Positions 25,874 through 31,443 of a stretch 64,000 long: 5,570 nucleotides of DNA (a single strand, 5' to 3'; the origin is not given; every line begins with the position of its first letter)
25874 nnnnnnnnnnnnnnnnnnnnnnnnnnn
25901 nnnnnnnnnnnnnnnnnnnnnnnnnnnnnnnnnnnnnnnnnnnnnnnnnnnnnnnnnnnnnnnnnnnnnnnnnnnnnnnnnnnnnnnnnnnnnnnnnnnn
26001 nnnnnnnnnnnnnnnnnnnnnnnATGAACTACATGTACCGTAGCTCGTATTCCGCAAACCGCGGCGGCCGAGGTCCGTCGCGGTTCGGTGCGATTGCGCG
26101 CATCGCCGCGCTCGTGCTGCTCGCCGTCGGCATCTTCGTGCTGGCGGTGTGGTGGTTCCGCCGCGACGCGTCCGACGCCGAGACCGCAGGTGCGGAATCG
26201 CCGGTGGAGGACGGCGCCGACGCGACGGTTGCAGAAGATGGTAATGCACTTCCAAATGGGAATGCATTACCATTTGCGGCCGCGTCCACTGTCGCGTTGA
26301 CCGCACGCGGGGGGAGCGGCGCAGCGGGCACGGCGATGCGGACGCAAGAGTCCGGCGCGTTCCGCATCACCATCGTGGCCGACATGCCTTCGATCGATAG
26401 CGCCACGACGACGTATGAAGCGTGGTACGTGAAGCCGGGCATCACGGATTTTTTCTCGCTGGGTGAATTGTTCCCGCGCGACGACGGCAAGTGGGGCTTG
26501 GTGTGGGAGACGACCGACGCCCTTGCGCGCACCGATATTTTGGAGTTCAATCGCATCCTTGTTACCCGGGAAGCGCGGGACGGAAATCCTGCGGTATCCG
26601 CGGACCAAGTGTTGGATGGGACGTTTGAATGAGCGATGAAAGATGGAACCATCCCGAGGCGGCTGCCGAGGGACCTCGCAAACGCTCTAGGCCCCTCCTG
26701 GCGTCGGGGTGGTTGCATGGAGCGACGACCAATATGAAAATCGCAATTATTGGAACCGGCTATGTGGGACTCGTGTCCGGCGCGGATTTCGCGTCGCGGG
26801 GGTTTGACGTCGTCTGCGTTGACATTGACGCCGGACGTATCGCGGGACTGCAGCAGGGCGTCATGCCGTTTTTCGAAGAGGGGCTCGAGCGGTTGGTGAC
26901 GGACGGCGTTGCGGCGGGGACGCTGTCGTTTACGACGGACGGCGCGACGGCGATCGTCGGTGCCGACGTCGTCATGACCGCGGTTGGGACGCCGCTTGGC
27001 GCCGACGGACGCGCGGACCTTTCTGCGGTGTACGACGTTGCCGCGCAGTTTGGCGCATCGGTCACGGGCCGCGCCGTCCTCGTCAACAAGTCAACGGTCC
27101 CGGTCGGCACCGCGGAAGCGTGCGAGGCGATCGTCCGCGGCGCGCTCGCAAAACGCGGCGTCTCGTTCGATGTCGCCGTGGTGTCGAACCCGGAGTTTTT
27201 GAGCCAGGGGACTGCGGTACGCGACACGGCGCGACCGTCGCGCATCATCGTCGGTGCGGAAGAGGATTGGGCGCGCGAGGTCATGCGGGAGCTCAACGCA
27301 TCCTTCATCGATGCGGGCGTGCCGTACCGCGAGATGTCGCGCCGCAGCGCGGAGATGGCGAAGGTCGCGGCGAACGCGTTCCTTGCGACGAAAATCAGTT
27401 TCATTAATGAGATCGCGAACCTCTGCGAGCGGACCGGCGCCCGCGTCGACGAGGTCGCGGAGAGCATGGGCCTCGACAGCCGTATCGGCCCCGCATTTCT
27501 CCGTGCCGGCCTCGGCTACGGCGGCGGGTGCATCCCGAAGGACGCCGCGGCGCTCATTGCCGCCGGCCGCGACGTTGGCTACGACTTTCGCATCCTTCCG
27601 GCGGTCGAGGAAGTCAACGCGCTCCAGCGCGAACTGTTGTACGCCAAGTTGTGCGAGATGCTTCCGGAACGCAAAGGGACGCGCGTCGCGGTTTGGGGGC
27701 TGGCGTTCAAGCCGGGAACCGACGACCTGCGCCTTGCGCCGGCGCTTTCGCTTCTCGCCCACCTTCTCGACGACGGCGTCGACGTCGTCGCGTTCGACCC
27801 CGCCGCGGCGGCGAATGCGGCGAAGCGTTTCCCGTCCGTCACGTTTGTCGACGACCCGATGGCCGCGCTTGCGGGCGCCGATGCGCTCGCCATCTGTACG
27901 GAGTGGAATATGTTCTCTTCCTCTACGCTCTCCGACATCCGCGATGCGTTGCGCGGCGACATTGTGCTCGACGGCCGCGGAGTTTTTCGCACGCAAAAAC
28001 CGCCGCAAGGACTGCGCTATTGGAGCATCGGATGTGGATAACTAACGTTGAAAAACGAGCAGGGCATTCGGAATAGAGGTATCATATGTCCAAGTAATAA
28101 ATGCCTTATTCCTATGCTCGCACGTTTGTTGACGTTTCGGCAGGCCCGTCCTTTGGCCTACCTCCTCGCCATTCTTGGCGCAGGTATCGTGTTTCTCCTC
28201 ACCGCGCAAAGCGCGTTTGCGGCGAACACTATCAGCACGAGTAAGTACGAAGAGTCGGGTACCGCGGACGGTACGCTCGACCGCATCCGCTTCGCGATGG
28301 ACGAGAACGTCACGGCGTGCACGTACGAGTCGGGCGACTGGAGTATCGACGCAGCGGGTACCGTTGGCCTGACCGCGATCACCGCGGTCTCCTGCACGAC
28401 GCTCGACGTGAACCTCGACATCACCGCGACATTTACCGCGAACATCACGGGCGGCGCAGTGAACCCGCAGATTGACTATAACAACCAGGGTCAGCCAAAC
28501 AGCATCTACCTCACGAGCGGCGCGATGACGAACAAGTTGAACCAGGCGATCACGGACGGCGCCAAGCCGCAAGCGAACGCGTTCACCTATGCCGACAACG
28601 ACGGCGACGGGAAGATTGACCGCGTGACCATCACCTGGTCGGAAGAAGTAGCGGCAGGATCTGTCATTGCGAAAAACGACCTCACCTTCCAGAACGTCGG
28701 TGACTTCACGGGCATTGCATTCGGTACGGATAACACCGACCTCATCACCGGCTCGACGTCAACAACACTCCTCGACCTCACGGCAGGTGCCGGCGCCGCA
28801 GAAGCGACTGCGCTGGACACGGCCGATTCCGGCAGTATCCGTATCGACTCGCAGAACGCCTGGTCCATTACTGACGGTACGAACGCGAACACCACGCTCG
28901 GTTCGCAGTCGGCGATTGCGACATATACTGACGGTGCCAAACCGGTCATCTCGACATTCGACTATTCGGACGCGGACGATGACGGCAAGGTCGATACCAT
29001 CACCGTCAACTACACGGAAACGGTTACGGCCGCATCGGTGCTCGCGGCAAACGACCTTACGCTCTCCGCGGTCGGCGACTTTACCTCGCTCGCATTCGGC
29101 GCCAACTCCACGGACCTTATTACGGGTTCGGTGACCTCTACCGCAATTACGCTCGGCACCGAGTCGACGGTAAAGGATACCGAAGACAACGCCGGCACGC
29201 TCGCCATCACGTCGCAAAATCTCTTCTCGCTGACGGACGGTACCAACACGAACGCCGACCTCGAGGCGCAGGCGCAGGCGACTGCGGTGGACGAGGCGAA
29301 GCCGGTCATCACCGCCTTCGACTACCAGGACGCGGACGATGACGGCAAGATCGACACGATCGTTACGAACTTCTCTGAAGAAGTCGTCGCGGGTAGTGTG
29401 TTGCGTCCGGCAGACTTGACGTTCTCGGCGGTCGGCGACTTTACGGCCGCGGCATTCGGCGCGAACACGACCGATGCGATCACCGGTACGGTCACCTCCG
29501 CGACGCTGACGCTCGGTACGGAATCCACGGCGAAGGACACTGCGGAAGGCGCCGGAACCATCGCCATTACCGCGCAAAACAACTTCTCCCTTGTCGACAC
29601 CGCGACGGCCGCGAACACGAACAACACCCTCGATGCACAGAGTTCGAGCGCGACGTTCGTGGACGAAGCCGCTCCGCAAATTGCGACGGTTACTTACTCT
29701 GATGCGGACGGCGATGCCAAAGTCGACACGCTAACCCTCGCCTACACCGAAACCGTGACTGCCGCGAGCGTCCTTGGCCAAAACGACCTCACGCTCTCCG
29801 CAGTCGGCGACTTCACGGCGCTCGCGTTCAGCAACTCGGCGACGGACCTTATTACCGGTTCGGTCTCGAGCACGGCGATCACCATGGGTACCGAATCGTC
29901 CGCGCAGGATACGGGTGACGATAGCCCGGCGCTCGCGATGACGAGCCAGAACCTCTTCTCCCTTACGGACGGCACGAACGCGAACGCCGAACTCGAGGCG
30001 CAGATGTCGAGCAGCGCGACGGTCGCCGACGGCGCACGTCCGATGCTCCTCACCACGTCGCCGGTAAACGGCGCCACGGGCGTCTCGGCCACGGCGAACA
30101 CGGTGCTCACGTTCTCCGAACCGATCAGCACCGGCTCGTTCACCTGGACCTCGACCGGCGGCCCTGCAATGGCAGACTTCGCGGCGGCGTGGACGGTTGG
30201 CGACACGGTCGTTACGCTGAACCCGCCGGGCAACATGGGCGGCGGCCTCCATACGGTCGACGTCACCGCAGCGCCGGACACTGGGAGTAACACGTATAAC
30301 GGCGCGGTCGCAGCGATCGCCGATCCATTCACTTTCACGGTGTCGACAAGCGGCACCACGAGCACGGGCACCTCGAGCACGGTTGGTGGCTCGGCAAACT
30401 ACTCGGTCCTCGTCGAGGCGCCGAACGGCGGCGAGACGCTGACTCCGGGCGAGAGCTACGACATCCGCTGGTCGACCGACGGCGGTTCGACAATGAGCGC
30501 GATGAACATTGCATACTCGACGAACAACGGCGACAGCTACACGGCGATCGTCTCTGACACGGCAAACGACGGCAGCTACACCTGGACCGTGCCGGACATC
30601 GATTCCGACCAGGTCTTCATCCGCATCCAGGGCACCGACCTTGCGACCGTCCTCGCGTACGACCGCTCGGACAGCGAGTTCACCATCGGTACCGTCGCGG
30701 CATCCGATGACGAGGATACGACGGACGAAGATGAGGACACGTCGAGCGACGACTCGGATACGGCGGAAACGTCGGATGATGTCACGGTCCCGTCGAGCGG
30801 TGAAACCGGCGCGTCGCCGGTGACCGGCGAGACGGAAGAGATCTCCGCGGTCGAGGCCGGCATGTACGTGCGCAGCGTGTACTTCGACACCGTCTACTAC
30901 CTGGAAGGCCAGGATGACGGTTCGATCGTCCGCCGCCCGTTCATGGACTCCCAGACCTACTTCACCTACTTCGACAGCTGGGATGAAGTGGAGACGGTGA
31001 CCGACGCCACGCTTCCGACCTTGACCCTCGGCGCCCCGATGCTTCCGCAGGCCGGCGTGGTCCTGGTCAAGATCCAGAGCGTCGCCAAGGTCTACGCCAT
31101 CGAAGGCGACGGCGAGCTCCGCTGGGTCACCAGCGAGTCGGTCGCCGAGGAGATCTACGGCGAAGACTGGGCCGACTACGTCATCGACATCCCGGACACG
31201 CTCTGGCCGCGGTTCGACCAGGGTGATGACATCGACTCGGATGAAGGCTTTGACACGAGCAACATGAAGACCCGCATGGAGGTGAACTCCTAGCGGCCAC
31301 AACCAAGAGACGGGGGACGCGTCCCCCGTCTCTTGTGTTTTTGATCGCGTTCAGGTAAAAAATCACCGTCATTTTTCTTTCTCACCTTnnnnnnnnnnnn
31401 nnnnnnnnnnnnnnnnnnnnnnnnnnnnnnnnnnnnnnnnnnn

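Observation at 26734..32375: Paralogous secreted surface proteins with a tandem-repeat module, preceded by ugd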

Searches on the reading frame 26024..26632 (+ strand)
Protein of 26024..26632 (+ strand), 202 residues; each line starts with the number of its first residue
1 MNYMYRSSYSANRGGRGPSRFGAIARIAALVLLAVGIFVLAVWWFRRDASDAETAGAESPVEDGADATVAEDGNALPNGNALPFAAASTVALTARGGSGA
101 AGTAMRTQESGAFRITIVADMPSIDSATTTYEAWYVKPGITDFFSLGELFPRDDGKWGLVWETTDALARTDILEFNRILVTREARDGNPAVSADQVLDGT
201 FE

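Call 3: search_protein_families(library=pfam, proteins=[window:26024-26632:+], max_evalue=0.1)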
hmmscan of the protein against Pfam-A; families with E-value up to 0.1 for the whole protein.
window:26024-26632:+ (202 aa): 2 families
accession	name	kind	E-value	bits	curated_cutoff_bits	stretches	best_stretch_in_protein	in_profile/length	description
PF10099.14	RskA_C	-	1.2e-05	26.1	29.4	1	27-189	5-127/135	Anti-sigma-K factor rskA, C-terminal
PF01708.21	Gemini_mov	-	0.094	12.9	25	0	17-48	30-61/92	Geminivirus putative movement protein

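Call 6: search_protein_families(library=ncbifam, proteins=[window:26024-26632:+], max_evalue=0.1)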
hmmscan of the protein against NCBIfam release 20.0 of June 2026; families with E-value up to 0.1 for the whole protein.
window:26024-26632:+ (202 aa): 2 families
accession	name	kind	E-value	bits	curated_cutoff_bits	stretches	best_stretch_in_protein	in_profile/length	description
NF052375.1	antisigma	equivalog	7.5e-06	26.1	100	1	18-189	82-211/217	anti-sigma factor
NF051431.1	Rv0361_Cterm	subfamily_domain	0.014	15.6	37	1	23-76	5-58/140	Rv0361 family membrane protein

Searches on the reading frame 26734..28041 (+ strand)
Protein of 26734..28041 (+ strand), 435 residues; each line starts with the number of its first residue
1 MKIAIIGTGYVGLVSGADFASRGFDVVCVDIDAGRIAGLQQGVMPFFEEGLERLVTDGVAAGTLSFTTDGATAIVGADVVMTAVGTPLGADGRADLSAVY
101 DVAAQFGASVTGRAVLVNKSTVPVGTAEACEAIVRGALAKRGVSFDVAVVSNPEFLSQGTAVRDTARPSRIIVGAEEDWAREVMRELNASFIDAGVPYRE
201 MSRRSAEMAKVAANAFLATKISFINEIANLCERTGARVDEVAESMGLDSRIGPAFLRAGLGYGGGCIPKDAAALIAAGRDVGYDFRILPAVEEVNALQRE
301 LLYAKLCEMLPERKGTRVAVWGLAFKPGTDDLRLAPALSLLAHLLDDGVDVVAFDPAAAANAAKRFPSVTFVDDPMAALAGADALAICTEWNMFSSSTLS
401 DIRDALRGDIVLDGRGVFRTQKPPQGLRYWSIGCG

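Call 3: search_protein_families(library=pfam, proteins=[window:26734-28041:+], max_evalue=0.1)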
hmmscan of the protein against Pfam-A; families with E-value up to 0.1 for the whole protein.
window:26734-28041:+ (435 aa): 7 families
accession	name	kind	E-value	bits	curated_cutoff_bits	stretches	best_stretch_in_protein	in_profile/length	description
PF03721.20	UDPG_MGDP_dh_N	-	2.5e-55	187.4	27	1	1-187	1-187/187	UDP-glucose/GDP-mannose dehydrogenase family, NAD binding domain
PF00984.24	UDPG_MGDP_dh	-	9.3e-36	122.3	25.4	1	204-296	1-93/94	UDP-glucose/GDP-mannose dehydrogenase family, central domain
PF03720.21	UDPG_MGDP_dh_C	-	1.6e-26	93.1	30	1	319-419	1-102/103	UDP-glucose/GDP-mannose dehydrogenase family, UDP binding domain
PF02737.24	3HCDH_N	-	3e-05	24.5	22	1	2-84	1-86/180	3-hydroxyacyl-CoA dehydrogenase, NAD binding domain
PF03807.23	F420_oxidored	-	0.0073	17.3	21.6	0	339-413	13-90/94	NADP oxidoreductase coenzyme F420-dependent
PF00070.33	Pyr_redox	-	0.069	14.1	22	0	2-31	1-30/82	Pyridine nucleotide-disulphide oxidoreductase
PF02558.23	ApbA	-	0.089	12.9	22.2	0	3-41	1-38/150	Ketopantoate reductase PanE/ApbA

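Call 6: search_protein_families(library=ncbifam, proteins=[window:26734-28041:+], max_evalue=0.1)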
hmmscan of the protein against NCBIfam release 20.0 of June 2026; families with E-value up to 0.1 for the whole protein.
window:26734-28041:+ (435 aa): 22 families
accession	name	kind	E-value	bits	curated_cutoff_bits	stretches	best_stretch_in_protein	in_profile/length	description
NF047673.2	TeichurnBiosyTuaD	equivalog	3.4e-131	438.4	700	1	2-433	3-430/439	UDP-glucose 6-dehydrogenase TuaD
TIGR03026.1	NDP-sugDHase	subfamily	1.5e-120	402.7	189.8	1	1-416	1-413/413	nucleotide sugar dehydrogenase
NF041297.1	UDPGDh_AglM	equivalog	4.7e-106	355.3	670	1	1-421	1-420/429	UDP-glucose 6-dehydrogenase AglM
NF040825.1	UDPMaNacDH_Arch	equivalog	9.3e-48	163.1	750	1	1-435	1-416/418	UDP-N-acetyl-D-mannosamine dehydrogenase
NF011631.0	PRK15057.1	equivalog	3.7e-40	138.2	757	1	1-358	1-339/388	UDP-glucose 6-dehydrogenase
NF008286.0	PRK11064.1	equivalog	5.9e-38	130.5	459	1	2-418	5-419/420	UDP-N-acetyl-D-mannosamine dehydrogenase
NF011729.0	PRK15182.1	equivalog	2.5e-22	79.3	592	1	1-404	7-401/425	Vi polysaccharide biosynthesis UDP-N-acetylglucosamine C-6 dehydrogenase TviB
NF042925.1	FHMPC_DH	equivalog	0.00028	20.3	500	1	1-85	1-86/304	5-formyl-3-hydroxy-2-methylpyridine 4-carboxylate 5-dehydrogenase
NF004783.0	PRK06129.1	equivalog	0.001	18.6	347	1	1-83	3-89/315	3-hydroxyacyl-CoA dehydrogenase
NF005691.0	PRK07494.1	equivalog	0.0031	16.1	459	1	2-32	10-40/404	UbiH/UbiF family hydroxylase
NF007039.0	PRK09496.3-2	equivalog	0.005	15.7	293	0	1-41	1-41/446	Trk system potassium transporter TrkA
NF006722.0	PRK09260.1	equivalog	0.0055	16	429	1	2-85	4-91/289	3-hydroxyacyl-CoA dehydrogenase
NF006143.0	PRK08293.1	equivalog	0.013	14.8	312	1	2-85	6-94/291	3-hydroxyacyl-CoA dehydrogenase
NF006002.0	PRK08132.1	subfamily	0.029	12.7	416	1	2-34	27-59/552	FAD-dependent oxidoreductase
NF007032.0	PRK09496.1-4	equivalog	0.035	13.1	309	0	1-41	1-41/457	Trk system potassium transporter TrkA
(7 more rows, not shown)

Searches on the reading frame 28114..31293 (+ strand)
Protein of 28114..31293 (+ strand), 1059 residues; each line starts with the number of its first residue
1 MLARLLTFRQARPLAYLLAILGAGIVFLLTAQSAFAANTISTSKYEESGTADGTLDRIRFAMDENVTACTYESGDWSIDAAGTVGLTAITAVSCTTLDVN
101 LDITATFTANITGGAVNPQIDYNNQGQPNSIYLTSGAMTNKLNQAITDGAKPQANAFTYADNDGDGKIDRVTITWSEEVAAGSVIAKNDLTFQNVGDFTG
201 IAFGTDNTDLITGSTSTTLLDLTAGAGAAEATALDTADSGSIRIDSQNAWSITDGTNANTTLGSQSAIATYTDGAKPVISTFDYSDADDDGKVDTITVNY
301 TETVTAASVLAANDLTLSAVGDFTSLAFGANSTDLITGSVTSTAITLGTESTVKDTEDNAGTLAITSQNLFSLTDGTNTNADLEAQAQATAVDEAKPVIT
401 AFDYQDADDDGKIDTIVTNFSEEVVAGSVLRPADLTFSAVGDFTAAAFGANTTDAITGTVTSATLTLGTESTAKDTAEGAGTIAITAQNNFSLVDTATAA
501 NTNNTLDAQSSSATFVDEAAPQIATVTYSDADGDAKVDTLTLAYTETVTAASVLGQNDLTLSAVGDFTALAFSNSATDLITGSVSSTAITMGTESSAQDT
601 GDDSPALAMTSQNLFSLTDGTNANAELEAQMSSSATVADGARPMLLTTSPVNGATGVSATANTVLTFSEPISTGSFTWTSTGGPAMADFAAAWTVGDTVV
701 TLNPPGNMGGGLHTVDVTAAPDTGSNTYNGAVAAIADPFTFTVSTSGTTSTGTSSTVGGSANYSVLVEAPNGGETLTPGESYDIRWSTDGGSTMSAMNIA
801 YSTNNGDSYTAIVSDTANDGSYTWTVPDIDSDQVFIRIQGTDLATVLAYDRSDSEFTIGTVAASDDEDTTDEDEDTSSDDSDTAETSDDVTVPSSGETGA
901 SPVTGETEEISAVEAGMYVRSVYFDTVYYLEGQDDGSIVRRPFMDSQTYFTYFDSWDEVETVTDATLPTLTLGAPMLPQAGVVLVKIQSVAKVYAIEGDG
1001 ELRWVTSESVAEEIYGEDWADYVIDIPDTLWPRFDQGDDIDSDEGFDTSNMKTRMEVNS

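Call 3: search_protein_families(library=pfam, proteins=[window:28114-31293:+], max_evalue=0.1)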
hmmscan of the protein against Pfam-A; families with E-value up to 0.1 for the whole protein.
window:28114-31293:+ (1059 aa): 4 families
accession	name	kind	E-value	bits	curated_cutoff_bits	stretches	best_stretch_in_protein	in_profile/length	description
PF13205.12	Big_5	-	1.3e-06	29.5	23.6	1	640-742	2-104/105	Bacterial Ig-like domain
PF10342.15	Kre9_KNH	-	9e-06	26.8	24.6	1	770-839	2-76/94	Kre9/KNH-like N-terminal Ig-like domain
PF04234.18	CopC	-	0.018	16.5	23.3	1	645-718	4-75/92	CopC domain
PF21782.3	PKMT_2nd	-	0.024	15.4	27.8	0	361-423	28-88/98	PKMT, C-terminal winged helix domain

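Call 6: search_protein_families(library=ncbifam, proteins=[window:28114-31293:+], max_evalue=0.1)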
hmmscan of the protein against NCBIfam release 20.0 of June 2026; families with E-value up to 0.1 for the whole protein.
window:28114-31293:+ (1059 aa): 0 families

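Call 7: search_solved_structures(query=window:28114-31293:+, max_evalue=1, show_alignments=2)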
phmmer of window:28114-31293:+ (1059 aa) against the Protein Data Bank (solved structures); distinct sequences matched with E-value up to 1: 0.

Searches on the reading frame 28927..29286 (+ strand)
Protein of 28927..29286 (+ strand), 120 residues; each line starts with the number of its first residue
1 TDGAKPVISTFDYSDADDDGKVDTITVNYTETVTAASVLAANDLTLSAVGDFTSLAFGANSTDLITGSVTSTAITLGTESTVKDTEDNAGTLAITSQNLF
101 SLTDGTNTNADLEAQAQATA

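Call 20: find_homologous_proteins(query=A2, max_evalue=0.001)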
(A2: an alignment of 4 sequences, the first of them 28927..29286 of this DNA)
Query A2 (4 sequences) (120 aa, profile of the alignment): 1 proteins with E <= 0.001 among 2646 candidates.
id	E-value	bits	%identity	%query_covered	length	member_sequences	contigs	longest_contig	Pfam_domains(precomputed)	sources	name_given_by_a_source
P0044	2.1e-21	94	58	71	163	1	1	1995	-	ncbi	ncbi:MAG: hypothetical protein RLP12_03700, partial [Ekhidna sp.]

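Call 65: search_solved_structures(query=A2, max_evalue=10, show_alignments=3)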
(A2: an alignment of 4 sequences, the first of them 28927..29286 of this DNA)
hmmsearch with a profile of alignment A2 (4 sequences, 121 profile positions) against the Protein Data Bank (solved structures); distinct sequences matched with E-value up to 10: 1.
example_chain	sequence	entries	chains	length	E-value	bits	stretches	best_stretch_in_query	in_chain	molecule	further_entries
9v1k_sG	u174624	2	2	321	2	11.9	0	50-72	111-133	Guanine nucleotide-binding protein subunit beta 2-like 1, putative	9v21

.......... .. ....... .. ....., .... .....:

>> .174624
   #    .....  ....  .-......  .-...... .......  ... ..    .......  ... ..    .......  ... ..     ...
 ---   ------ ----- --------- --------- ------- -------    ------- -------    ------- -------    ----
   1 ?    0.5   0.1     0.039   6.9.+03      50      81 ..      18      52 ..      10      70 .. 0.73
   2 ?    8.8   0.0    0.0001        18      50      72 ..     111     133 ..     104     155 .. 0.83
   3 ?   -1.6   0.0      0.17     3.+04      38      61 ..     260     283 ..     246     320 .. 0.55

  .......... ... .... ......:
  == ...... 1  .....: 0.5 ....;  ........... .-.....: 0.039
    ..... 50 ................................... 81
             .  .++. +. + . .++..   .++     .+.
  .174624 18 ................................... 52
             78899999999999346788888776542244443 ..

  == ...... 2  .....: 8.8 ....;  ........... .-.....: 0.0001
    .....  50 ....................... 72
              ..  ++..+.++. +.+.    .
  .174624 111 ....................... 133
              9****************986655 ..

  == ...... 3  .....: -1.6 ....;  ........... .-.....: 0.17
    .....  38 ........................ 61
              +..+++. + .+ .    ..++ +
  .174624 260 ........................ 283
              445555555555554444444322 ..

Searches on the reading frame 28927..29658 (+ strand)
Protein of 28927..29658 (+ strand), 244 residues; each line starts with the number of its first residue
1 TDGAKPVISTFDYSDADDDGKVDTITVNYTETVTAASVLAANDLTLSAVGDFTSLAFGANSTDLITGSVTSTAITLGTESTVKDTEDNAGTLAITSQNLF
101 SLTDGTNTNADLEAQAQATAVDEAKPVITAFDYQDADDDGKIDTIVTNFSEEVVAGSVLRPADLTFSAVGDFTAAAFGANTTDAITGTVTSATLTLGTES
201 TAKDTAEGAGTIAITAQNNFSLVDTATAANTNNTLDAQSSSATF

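Call 47: predict_structure(alignment_id=A5)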
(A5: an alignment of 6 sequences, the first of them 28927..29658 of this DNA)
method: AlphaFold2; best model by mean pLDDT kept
length: 244 residues; sequences in the alignment: 6
mean_pLDDT: 44.8   pTM: 0.29
mean pLDDT of the five models: 44.8, 40.6, 39.5, 38.9, 36.9
residues with pLDDT >= 90: 0; 70-90: 2; 50-70: 66; < 50: 176
segments of 3 or more residues with pLDDT < 50: 1-3, 35-49, 55-69, 76-125, 151-190, 193-244
pLDDT, mean of each block of 10 residues (from residue 1): 53 63 61 47 44 45 37 50 41 39 39 31 48 65 59 41 44 42 32 45 41 39 42 35 28
secondary structure, 60 per line:
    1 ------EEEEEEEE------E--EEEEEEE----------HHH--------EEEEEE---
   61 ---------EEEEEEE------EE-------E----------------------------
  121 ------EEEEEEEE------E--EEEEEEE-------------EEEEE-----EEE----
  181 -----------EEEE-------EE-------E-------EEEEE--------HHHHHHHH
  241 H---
elements in order: E7-14 E24-30 E52-57 E70-76 E127-134 E144-150 E164-168 E174-176 E192-195 E220-224 H233-241
